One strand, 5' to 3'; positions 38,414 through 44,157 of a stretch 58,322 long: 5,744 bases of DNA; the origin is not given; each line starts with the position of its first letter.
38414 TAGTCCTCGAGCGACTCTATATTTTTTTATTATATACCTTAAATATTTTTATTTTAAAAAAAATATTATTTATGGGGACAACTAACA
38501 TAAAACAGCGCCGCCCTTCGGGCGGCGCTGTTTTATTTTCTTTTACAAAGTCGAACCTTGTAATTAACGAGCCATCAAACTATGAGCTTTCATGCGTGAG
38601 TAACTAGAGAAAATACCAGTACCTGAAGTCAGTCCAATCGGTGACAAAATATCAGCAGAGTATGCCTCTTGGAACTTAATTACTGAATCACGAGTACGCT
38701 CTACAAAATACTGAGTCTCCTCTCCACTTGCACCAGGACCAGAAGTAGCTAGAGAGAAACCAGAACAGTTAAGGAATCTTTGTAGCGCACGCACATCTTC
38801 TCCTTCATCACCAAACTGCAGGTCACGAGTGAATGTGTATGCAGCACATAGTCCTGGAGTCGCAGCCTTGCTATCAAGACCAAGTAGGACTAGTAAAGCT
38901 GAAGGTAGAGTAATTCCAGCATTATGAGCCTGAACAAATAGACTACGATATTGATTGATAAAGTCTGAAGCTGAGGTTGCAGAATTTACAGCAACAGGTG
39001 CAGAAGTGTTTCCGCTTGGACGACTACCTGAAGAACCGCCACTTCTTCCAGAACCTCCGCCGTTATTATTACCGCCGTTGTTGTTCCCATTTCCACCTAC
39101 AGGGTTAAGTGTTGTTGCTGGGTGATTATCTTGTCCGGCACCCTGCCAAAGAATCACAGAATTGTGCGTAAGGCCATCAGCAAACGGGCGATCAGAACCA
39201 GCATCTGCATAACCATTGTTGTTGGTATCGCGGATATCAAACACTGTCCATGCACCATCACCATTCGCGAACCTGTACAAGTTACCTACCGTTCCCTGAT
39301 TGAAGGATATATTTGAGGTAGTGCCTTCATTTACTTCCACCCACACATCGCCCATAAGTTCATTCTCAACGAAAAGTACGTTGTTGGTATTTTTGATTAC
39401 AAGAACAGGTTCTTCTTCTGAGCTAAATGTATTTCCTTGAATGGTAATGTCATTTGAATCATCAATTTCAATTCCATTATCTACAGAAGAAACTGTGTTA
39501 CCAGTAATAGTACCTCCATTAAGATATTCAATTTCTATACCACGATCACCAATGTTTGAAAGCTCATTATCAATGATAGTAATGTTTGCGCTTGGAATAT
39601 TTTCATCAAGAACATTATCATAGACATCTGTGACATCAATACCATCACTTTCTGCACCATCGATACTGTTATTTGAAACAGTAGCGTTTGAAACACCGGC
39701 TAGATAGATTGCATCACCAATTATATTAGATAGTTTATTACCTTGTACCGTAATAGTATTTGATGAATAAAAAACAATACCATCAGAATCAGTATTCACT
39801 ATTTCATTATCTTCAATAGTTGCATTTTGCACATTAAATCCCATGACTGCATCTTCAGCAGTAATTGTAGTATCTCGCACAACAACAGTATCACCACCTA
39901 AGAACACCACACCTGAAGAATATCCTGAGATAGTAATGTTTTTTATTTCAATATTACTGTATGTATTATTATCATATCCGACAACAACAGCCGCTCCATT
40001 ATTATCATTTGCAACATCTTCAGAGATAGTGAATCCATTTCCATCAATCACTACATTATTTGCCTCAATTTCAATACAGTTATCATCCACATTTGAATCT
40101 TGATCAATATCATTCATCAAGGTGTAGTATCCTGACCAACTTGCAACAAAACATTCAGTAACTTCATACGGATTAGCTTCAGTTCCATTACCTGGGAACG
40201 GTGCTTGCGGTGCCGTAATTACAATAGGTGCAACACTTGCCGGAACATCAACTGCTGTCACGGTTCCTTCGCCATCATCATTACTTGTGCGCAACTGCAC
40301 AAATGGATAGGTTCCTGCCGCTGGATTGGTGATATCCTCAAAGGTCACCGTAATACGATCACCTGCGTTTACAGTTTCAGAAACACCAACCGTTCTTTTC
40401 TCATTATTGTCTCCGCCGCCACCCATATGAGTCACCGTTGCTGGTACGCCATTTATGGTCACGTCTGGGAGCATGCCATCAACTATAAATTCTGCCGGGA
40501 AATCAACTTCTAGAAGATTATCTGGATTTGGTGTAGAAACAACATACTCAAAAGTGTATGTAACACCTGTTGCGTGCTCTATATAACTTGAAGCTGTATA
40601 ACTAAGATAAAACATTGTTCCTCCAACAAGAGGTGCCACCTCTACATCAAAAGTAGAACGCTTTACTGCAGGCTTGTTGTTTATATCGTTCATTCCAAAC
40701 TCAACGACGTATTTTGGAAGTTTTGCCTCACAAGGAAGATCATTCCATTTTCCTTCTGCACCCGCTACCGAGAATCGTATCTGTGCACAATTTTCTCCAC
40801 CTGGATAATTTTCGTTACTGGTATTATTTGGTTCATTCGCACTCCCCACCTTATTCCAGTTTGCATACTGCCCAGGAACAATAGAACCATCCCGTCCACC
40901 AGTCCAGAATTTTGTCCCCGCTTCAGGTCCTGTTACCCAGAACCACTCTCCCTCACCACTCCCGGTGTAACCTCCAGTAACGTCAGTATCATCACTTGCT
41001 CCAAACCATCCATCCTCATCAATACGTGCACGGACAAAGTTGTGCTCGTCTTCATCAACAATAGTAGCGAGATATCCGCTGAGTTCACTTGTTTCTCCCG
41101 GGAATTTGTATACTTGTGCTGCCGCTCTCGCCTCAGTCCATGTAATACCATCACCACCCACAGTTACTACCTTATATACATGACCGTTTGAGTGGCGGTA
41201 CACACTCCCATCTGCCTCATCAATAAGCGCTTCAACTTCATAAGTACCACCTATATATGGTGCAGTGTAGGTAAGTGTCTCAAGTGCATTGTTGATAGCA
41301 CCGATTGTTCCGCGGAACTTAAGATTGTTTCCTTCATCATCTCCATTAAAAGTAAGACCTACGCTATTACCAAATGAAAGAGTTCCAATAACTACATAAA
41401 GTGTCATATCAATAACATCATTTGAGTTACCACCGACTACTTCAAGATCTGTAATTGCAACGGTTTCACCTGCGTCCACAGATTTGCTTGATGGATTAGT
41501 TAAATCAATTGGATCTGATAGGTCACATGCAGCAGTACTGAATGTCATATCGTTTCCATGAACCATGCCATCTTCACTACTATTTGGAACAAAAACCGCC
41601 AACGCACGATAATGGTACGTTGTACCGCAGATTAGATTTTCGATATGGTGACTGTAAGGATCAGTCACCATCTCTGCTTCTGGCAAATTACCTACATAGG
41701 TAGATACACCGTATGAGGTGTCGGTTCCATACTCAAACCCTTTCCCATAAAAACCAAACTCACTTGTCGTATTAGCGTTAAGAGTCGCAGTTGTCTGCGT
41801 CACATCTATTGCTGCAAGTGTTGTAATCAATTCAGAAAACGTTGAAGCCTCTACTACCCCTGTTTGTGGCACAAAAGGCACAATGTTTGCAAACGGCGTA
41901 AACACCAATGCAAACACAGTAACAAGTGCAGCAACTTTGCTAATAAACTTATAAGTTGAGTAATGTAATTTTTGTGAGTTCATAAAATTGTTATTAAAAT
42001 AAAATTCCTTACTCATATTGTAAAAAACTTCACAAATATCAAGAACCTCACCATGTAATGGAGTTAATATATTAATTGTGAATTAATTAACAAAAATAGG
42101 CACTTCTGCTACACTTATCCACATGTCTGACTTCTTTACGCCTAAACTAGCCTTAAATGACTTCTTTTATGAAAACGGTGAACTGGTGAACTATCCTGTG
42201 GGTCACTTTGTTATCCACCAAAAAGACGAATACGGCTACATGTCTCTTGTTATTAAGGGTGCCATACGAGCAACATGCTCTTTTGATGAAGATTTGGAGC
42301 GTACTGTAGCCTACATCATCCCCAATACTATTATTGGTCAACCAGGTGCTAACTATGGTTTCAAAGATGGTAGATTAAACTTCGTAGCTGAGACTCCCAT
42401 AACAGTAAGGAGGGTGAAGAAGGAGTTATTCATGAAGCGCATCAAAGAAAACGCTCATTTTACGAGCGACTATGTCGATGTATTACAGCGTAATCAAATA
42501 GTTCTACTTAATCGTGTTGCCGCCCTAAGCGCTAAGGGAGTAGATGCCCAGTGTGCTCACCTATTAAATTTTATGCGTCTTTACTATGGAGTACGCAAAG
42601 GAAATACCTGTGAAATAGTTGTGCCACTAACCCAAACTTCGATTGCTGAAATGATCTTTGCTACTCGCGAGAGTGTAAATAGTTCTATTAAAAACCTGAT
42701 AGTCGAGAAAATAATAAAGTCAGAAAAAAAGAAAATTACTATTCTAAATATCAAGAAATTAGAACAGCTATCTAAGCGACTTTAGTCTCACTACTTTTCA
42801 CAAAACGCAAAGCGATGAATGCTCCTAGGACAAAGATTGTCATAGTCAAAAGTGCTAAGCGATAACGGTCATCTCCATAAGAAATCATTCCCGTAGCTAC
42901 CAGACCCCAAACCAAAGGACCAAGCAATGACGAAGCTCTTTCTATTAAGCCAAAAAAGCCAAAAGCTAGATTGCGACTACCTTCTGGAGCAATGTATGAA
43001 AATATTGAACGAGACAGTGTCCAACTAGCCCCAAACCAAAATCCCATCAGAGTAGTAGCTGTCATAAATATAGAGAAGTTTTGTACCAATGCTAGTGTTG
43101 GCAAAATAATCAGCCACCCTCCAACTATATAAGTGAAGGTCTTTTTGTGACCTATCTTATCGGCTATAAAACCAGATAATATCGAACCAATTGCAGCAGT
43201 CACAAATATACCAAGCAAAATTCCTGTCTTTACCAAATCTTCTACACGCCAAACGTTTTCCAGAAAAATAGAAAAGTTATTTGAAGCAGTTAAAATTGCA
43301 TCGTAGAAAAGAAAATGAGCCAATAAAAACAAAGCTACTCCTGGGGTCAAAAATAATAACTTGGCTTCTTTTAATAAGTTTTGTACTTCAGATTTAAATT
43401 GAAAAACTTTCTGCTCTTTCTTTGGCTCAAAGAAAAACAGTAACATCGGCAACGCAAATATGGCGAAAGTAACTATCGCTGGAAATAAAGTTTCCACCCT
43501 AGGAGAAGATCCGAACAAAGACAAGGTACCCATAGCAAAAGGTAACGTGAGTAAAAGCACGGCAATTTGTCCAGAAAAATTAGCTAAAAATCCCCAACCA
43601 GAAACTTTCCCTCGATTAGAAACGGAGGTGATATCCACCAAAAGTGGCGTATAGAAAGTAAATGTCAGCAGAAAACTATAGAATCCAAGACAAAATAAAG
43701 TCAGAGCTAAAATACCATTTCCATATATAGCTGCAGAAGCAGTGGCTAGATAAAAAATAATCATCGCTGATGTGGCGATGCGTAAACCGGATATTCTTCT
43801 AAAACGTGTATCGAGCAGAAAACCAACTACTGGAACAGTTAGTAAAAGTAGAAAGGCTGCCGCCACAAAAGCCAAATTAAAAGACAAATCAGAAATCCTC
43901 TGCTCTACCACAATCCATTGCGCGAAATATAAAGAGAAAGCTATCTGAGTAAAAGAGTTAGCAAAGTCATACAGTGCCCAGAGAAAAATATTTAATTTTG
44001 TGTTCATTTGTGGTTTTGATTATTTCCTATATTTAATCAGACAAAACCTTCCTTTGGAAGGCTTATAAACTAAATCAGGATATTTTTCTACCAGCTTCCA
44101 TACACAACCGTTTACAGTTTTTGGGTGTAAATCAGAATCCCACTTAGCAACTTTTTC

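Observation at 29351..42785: Duplicated 'Crp-family regulator + giant peptidoglycan-tethered binding protein' island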

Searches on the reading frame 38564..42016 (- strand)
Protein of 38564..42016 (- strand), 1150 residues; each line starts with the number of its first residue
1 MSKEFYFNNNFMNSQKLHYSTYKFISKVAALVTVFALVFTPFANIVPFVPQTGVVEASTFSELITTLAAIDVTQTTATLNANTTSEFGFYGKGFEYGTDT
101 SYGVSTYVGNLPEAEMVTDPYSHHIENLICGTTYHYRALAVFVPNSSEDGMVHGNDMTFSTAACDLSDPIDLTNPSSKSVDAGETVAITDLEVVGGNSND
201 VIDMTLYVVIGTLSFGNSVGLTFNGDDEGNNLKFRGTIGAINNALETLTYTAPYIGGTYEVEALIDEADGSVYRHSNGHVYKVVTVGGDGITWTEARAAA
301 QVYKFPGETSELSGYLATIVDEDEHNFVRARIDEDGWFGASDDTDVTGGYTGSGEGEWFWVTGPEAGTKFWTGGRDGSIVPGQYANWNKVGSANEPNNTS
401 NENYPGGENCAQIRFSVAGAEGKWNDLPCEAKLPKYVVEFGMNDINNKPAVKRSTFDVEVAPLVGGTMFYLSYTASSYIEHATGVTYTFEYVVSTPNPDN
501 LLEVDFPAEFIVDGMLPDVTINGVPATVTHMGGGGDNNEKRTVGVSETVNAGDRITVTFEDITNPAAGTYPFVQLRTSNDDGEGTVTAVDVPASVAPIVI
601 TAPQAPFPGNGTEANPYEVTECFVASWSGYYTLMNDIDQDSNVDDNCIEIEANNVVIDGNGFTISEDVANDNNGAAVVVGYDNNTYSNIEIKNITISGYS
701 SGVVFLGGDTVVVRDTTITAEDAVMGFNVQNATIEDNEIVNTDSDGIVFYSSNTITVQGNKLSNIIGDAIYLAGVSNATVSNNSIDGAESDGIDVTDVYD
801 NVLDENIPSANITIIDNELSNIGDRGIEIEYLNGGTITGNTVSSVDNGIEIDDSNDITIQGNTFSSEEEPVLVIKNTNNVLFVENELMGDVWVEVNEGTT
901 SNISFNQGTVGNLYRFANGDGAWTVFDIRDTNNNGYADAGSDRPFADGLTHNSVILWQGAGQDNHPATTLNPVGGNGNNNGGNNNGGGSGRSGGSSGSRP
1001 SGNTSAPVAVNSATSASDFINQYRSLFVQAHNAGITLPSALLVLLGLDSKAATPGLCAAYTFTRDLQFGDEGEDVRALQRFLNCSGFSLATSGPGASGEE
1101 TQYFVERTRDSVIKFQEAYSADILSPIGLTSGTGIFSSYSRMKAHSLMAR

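Call 9: search_protein_families(library=pfam, proteins=[window:38564-42016:-], max_evalue=0.01)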
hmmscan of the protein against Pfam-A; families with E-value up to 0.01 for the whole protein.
window:38564-42016:- (1150 aa): 5 families
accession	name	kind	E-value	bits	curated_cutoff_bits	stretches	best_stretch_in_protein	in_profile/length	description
PF13229.12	Beta_helix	-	1.8e-19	70.3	25.9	3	769-889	2-112/158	Right handed beta helix region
PF05048.19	NosD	-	4.3e-16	59.4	23.6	2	655-806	3-144/212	Periplasmic copper-binding protein (NosD)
PF01471.23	PG_binding_1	-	4.6e-06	27.1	23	1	1072-1119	2-41/57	Putative peptidoglycan binding domain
PF00059.27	Lectin_C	-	0.0011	20.1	22.6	1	312-434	15-102/107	Lectin C-type domain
PF17735.7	BslA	-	0.009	16.4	38.7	0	501-585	30-109/121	Biofilm surface layer A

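Call 74: search_solved_structures(query=window:38564-42016:-, max_evalue=0.01)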
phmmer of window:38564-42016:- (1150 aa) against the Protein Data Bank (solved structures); distinct sequences matched with E-value up to 0.01: 0.

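Call 81: search_protein_families(library=ncbifam, proteins=[window:38564-41983:-], max_evalue=0.001)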
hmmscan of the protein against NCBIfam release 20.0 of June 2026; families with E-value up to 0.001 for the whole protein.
window:38564-41983:- (1139 aa): 2 families
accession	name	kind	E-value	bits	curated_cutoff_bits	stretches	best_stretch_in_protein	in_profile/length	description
TIGR04247.1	NosD_copper_fam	subfamily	9.1e-10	37.6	300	1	631-907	44-312/377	nitrous oxide reductase family maturation protein NosD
TIGR03804.1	para_beta_helix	repeat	8.4e-08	31.8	19.45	1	815-855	1-41/44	parallel beta-helix repeat protein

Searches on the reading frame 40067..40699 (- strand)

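Call 45: search_protein_families(library=pfam, proteins=[window:40067-40699:-], max_evalue=1)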
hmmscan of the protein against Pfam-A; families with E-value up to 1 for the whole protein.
seq(211 aa): 2 families
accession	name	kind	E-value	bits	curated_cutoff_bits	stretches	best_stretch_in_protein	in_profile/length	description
PF10989.13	DUF2808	-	0.0027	18.2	25.3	1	98-134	87-124/146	Protein of unknown function (DUF2808)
PF17735.7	BslA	-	0.0032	17.9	38.7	1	61-147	29-110/121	Biofilm surface layer A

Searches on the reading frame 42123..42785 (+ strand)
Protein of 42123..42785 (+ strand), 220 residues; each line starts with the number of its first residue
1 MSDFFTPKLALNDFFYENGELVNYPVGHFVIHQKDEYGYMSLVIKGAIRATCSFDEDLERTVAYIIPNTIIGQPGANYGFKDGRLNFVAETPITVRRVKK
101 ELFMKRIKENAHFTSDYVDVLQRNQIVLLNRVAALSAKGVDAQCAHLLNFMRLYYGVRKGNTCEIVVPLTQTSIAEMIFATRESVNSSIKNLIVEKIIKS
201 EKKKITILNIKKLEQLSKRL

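Call 9: search_protein_families(library=pfam, proteins=[window:42123-42785:+], max_evalue=0.01)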
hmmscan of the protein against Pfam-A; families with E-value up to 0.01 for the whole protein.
window:42123-42785:+ (220 aa): 3 families
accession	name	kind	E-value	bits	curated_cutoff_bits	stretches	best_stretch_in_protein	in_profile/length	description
PF13545.12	HTH_Crp_2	-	2.9e-12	46.8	27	1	151-216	10-70/70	Crp-like helix-turn-helix domain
PF00027.35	cNMP_binding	-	4.7e-07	30.1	27.5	1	22-109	2-88/89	Cyclic nucleotide-binding domain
PF04492.19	Phage_rep_O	-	0.004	18.1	28.7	1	143-207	29-88/95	Bacteriophage replication protein O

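Call 53: find_homologous_proteins(query=window:42123-42785:+, max_evalue=0.00001)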
Query window:42123-42785:+ (220 aa): 4 proteins with E <= 0.00001 among 241 candidates.
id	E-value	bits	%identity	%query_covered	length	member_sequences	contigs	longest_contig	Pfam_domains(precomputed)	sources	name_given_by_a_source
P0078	6.8e-140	481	100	100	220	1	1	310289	PF13545.13,PF00027.36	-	-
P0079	6.1e-119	413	84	100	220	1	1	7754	PF13545.13,PF00027.36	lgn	-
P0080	1.4e-72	262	54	100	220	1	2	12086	PF13545.13,PF00027.36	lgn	-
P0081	1.3e-71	258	54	99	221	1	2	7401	PF13545.13,PF00027.36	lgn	-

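Call 54: find_encoding_contigs(protein=P0079, flank=10000, max_places=1)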
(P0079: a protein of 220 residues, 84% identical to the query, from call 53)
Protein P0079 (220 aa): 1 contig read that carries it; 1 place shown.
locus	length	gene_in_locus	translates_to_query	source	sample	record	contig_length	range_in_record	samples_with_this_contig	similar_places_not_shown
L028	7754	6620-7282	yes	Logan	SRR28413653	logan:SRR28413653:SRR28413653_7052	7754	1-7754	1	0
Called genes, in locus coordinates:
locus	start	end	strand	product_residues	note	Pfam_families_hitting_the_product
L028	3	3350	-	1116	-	?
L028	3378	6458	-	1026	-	PF00059:Lectin_C, PF13229:Beta_helix, PF05048:NosD, PF13229:Beta_helix, PF05048:NosD (weak), PF01471:PG_binding_1 (weak)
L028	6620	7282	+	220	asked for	PF00027:cNMP_binding (weak), PF13545:HTH_Crp_2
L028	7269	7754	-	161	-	?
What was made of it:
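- On C-type lectin (P3) and cadherin (P2) modules: The L028 orthologue of P3 has Lectin_C on record without a weak mark (call 54).
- Checked: It is recorded without a weak mark in the 84%-related locus L028 (call 54).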

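Call 55: find_encoding_contigs(protein=P0080, flank=10000, max_places=1)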
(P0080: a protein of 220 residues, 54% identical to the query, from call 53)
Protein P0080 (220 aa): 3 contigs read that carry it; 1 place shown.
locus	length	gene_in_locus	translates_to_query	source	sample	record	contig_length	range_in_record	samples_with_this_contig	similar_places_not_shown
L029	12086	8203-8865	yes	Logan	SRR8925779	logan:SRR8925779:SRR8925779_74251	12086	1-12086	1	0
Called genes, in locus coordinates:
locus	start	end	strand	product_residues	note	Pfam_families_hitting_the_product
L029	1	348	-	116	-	?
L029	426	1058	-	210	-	PF13462:Thioredoxin_4, PF01323:DSBA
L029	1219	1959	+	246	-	PF13489:Methyltransf_23, PF13847:Methyltransf_31, PF08241:Methyltransf_11, PF08242:Methyltransf_12, PF13649:Methyltransf_25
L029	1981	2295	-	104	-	PF01035:DNA_binding_1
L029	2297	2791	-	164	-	PF10648:Gmad2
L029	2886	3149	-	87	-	PF18893:DUF5652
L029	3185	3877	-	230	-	PF09864:MliC, PF03724:META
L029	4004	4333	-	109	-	-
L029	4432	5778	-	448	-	PF01833:TIG, PF20144:TIG_SUH (faint), PF00801:PKD (faint), PF22352:K319L-like_PKD (faint), PF19077:Big_13 (faint), PF18911:PKD_4 (weak), PF01833:TIG, PF18911:PKD_4 (weak), +2 more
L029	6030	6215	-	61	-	-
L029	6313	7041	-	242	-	PF09864:MliC, PF03724:META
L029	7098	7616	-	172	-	-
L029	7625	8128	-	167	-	PF03073:TspO_MBR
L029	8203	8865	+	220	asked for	PF00027:cNMP_binding (faint), PF13545:HTH_Crp_2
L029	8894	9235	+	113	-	PF04343:DUF488, PF22751:DUF488-N3a, PF22752:DUF488-N3i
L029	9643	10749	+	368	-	PF00270:DEAD, PF04851:ResIII (weak), PF00271:Helicase_C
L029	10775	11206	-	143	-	PF03479:PCC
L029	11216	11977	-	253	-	PF01467:CTP_transf_like, PF06414:Zeta_toxin (weak), PF01583:APS_kinase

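Call 56: find_encoding_contigs(protein=P0081, flank=10000, max_places=1)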
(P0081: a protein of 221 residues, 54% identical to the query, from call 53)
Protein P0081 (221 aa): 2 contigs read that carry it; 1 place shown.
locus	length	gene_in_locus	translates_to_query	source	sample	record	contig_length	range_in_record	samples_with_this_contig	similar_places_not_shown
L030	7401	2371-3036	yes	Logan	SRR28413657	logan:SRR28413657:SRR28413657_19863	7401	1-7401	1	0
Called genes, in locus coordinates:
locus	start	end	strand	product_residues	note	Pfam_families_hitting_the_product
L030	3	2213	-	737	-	?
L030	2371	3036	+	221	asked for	PF00027:cNMP_binding (weak), PF13545:HTH_Crp_2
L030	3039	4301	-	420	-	PF07690:MFS_1, PF11700:ATG22, PF07690:MFS_1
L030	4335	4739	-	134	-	PF09945:DUF2177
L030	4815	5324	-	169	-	-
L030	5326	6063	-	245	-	-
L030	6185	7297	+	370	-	PF00145:DNA_methylase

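Call 81: search_protein_families(library=ncbifam, proteins=[window:42123-42785:+], max_evalue=0.001)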
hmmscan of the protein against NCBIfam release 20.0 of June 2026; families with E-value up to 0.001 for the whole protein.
window:42123-42785:+ (220 aa): 5 families
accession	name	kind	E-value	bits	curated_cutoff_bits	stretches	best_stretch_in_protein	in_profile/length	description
TIGR03697.1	NtcA_cyano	equivalog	4.3e-09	36.4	244.95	1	40-214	14-189/193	global nitrogen regulator NtcA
NF045989.1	TransRegFnrLRhodb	equivalog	7.7e-08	31.9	300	1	23-214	40-232/245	transcriptional regulator FnrL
NF008732.0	PRK11753.1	equivalog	0.00024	20.6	266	1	14-208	18-211/214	cAMP-activated global transcriptional regulator CRP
TIGR01610.1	phage_O_Nterm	equivalog_domain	0.00029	21.2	45.5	1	167-208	46-88/95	phage replication protein O, N-terminal domain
NF010499.0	PRK13918.1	equivalog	0.00074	19.1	274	1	15-218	16-202/205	CRP/FNR family transcriptional regulator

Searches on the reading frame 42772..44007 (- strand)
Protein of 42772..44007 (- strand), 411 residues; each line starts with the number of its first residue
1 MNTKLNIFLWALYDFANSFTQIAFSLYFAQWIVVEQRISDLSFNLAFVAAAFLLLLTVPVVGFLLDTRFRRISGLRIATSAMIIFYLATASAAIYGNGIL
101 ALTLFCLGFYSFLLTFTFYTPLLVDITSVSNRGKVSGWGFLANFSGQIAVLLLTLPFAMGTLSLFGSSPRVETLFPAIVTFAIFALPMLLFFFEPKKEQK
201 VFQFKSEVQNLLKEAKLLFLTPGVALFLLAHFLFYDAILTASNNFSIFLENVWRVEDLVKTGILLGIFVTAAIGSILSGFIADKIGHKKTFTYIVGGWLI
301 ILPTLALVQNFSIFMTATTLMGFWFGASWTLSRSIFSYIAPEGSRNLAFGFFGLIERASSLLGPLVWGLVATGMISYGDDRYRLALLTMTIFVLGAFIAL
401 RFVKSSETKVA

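Call 14: search_protein_families(library=pfam, proteins=[window:42772-44007:-], max_evalue=0.001)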
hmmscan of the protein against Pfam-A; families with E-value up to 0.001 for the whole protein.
window:42772-44007:- (411 aa): 2 families
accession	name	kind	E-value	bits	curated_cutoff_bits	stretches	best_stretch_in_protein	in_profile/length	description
PF07690.21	MFS_1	-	1e-20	74.4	33.4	2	262-406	35-177/347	Major Facilitator Superfamily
PF11700.14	ATG22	-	2.8e-18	66.3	24.1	1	129-406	187-475/482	Vacuole effluxer Atg22 like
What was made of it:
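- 42772..44007 (-): MFS/ATG22-like transporter, convergent with CrpB and overlapping its 3' end. It is the conserved third member of the [giant protein]-[Crp]-[MFS] triad in many relatives. Its role is unknown. Call 14.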
